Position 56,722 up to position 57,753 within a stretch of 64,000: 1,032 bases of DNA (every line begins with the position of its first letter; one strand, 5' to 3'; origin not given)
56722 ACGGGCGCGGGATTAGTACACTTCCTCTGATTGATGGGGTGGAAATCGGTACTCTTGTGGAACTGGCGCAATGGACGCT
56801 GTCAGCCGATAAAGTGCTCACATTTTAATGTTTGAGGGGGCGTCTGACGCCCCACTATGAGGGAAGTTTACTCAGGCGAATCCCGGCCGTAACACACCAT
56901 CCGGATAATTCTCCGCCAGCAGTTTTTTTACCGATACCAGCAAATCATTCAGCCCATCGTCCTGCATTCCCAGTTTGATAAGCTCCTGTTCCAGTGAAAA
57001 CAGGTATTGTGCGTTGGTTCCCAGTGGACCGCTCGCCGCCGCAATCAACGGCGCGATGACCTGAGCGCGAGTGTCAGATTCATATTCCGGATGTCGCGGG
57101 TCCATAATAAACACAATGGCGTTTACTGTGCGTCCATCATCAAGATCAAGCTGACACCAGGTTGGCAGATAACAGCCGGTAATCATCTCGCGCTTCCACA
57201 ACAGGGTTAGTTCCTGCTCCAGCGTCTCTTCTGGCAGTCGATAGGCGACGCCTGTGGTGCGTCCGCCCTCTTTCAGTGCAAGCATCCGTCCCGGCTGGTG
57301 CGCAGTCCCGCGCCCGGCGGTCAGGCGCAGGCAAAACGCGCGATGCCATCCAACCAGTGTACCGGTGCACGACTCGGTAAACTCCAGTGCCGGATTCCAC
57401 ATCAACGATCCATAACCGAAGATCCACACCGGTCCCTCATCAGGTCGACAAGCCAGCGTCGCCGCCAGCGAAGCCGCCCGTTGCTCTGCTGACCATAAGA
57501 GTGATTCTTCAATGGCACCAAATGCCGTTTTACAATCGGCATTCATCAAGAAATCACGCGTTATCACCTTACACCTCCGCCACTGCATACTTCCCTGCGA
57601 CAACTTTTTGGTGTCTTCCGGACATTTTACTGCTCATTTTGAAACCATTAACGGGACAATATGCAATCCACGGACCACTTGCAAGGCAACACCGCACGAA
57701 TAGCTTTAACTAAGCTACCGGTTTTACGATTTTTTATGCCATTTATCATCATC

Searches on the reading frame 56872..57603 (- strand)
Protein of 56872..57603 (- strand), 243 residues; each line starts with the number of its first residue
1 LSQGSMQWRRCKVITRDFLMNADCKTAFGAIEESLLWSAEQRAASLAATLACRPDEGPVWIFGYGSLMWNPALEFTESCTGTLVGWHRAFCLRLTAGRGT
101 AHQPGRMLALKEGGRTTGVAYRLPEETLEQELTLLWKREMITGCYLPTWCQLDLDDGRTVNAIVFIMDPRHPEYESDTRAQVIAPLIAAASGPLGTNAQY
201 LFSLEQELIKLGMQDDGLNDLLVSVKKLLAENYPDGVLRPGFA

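Call 26: search_protein_families(library=pfam, proteins=[window:56872-57603:-])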
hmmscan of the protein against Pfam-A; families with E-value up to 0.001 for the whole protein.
window:56872-57603:- (243 aa): 2 families
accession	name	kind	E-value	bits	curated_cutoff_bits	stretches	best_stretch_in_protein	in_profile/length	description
PF04752.17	ChaC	-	4.6e-57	193.3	21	1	59-227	1-175/176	ChaC-like protein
PF06094.17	GGACT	-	0.00065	20.7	22.8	1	61-171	1-106/120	Gamma-glutamyl cyclotransferase, AIG2-like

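Call 44: find_homologous_proteins(query=window:56872-57603:-, max_evalue=1e-25)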
Query window:56872-57603:- (243 aa): 814 proteins with E <= 1e-25 among 2954 candidates; the best 120 are listed.
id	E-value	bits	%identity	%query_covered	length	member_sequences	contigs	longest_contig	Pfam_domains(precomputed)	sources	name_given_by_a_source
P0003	3.3e-159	546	99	98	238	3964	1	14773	PF04752.18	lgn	-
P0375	7.2e-158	542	99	98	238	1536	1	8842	PF04752.18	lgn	-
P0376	9.2e-151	518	97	95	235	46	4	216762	PF04752.18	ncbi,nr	ncbi:TPA: glutathione-specific gamma-glutamylcyclotransferase [Escherichia coli]|nr:glutathione-spec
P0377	3.4e-139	480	89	95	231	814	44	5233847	PF04752.18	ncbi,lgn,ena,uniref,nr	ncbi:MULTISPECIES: gamma-glutamylcyclotransferase [Citrobacter]|uniref:gamma-glutamylcyclotransferas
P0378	8.5e-138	476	96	88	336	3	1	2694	PF04752.18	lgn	-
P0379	2.0e-136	471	91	98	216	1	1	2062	PF04752.18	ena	-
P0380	3.6e-135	467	81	72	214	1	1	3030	PF04752.18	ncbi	-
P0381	4.5e-134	464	89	98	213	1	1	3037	PF04752.18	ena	-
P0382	8.3e-130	450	84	94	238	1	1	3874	PF04752.18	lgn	-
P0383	2.7e-129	448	85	95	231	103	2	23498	PF04752.18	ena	-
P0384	1.7e-128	445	84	95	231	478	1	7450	PF04752.18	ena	-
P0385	2.6e-128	445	84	95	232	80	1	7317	PF04752.18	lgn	-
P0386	2.9e-128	445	85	93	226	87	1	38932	PF04752.18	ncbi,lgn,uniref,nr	ncbi:gamma-glutamylcyclotransferase [Klebsiella aerogenes]|uniref:gamma-glutamylcyclotransferase n=1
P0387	2.9e-128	445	84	95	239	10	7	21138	PF04752.18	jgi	-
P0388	5.1e-127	440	82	95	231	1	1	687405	PF04752.18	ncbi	ncbi:TPA: gamma-glutamylcyclotransferase [Citrobacter freundii]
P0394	5.2e-124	431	79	98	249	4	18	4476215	PF04752.18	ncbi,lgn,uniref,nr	ncbi:gamma-glutamylcyclotransferase [Salmonella bongori]|uniref:glutathione-specific gamma-glutamylc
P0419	2.5e-119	415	81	93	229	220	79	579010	PF04752.18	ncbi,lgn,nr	ncbi:gamma-glutamylcyclotransferase [Salmonella enterica]|nr:gamma-glutamylcyclotransferase [Salmone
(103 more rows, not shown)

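Call 46: find_encoding_contigs(protein=P0377, flank=600, max_places=1)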
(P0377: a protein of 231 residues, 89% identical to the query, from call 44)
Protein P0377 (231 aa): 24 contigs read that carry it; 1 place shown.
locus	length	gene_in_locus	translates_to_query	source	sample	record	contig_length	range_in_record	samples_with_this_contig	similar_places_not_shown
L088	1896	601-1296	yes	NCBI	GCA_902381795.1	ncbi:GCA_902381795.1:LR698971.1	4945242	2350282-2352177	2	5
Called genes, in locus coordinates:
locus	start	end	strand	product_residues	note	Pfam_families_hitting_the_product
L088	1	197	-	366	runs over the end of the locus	PF01699:Na_Ca_ex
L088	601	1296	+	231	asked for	PF04752:ChaC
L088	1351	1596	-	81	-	PF08980:DUF1883 (weak)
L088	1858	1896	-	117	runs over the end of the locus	PF02635:DsrE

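Call 47: find_encoding_contigs(protein=P0394, flank=600, max_places=1)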
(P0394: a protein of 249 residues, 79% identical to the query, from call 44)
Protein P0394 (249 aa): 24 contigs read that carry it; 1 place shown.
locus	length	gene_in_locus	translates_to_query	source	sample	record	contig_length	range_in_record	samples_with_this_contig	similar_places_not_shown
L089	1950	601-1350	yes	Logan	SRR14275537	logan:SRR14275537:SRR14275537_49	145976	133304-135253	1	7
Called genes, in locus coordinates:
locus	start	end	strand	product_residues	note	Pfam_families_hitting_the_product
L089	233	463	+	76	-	PF06150:ChaB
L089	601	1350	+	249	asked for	PF04752:ChaC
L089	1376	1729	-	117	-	PF02635:DsrE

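Call 48: find_encoding_contigs(protein=P0419, flank=600, max_places=1)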
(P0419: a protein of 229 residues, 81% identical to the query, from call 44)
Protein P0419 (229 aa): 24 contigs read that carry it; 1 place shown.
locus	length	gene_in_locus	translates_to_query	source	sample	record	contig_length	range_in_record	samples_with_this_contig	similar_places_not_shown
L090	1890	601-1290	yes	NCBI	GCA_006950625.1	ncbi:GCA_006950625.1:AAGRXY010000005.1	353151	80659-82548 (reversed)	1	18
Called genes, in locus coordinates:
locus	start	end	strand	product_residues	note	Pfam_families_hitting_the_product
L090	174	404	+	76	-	PF06150:ChaB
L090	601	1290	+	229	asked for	PF04752:ChaC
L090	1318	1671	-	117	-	PF02635:DsrE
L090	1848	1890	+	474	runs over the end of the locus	PF11924:IAT_beta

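Call 49: find_encoding_contigs(protein=P0386, flank=600, max_places=1)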
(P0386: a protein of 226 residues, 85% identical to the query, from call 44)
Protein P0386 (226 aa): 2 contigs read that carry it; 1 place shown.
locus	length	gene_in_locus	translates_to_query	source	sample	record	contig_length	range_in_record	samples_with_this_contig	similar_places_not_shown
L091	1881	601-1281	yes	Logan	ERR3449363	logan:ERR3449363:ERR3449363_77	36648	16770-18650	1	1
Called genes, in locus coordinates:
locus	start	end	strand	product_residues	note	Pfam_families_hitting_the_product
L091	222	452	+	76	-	PF06150:ChaB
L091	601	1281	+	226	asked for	PF04752:ChaC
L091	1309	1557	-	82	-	PF08980:DUF1883 (faint)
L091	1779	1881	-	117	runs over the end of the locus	PF02635:DsrE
